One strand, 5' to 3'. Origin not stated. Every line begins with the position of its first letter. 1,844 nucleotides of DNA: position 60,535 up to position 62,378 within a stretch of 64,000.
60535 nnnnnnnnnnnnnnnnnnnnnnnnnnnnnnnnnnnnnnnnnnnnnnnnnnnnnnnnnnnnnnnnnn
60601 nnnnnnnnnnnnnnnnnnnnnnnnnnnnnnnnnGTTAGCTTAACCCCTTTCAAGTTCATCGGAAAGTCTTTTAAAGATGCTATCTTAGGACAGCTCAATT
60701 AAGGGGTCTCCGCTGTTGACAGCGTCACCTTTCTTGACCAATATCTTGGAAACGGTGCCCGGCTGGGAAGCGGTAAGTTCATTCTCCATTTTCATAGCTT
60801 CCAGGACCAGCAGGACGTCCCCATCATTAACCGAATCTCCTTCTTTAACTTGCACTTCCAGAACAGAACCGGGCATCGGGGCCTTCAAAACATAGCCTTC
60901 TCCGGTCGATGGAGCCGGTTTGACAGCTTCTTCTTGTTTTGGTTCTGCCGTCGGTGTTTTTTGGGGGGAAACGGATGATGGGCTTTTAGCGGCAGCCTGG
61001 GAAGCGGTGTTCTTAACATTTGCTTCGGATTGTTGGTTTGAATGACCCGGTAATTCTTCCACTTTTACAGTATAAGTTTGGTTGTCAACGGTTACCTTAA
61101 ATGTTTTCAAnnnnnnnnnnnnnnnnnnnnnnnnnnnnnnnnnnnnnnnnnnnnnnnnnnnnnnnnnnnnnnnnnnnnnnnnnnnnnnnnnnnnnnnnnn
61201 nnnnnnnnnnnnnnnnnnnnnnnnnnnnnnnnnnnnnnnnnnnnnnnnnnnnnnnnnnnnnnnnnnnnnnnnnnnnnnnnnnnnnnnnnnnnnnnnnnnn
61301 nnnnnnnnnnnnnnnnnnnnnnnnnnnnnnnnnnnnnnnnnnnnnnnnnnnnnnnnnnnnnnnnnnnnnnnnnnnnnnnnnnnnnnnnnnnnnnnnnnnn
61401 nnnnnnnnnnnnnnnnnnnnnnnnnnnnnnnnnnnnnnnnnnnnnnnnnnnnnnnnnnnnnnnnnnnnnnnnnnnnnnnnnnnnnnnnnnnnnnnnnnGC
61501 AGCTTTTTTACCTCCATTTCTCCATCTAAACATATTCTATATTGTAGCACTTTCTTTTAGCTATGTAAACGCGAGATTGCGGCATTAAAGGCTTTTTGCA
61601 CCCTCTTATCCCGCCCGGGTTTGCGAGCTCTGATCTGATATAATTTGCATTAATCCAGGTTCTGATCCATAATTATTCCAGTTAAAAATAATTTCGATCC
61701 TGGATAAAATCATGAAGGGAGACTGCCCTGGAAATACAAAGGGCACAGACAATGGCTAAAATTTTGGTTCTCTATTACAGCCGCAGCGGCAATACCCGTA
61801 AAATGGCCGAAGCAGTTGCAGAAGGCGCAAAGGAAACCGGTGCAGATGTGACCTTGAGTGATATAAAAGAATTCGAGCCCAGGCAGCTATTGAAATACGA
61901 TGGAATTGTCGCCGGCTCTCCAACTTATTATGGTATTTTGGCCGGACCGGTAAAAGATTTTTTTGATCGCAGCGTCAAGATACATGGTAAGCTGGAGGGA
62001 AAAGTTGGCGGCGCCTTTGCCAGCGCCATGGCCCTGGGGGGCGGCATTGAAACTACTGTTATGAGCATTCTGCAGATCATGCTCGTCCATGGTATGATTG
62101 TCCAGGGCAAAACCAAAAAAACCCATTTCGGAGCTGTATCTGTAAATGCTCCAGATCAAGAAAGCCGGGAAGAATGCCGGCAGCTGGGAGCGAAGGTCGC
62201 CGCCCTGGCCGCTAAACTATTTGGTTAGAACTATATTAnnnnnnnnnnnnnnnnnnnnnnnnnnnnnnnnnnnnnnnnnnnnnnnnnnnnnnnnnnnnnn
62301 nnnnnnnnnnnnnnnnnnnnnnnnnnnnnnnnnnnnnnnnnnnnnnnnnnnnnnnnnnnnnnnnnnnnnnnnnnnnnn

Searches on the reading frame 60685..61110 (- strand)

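Call 9: search_protein_families(library=pfam, proteins=[window:60685-61110:-])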
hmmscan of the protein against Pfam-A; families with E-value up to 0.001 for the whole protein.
window:60685-61110:- (141 aa): 6 families
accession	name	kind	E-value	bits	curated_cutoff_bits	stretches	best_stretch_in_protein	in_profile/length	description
PF00364.28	Biotin_lipoyl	-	1.1e-22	80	22.1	1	75-140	3-73/73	Biotin-requiring enzyme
PF13533.13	Biotin_lipoyl_2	-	1.1e-15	57.5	29.8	2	76-104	4-32/32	Biotin-lipoyl like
PF13437.12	HlyD_3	-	1.7e-08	35.5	22.2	0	74-104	1-31/106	HlyD family secretion protein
PF16576.10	HlyD_D23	-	1.7e-05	24.6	30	0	68-104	104-140/214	Barrel-sandwich domain of CusB or HlyD membrane-fusion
PF00358.26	PTS_EIIA_1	-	0.00022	21.4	27.2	0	79-111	79-111/127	phosphoenolpyruvate-dependent sugar phosphotransferase system, EIIA 1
PF05896.17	NQRA_N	-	0.00052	20.6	25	0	64-123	20-78/94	NqrA N-terminal barrel-sandwich hybrid domain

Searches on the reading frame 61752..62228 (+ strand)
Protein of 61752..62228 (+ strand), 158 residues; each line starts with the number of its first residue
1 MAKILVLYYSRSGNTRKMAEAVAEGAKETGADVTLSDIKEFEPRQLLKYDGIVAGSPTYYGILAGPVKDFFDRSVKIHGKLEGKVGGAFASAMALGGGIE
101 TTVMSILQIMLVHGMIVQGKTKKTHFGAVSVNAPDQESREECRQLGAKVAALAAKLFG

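Call 9: search_protein_families(library=pfam, proteins=[window:61752-62228:+])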
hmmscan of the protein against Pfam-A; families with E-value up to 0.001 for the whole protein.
window:61752-62228:+ (158 aa): 5 families
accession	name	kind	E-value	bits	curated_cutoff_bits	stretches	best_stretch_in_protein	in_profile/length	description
PF03358.20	FMN_red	-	1.4e-14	54.4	24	1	45-120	67-142/152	NADPH-dependent FMN reductase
PF00258.30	Flavodoxin_1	-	2e-11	44.7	25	1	6-74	1-71/143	Flavodoxin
PF12724.12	Flavodoxin_5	-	7.2e-11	43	27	1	5-74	1-69/145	Flavodoxin domain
PF12641.12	Flavodoxin_3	-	0.00021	21.6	27.5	1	5-56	1-48/160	Flavodoxin domain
PF02525.22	Flavodoxin_2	-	0.00043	20.5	27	0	3-73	2-102/198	Flavodoxin-like fold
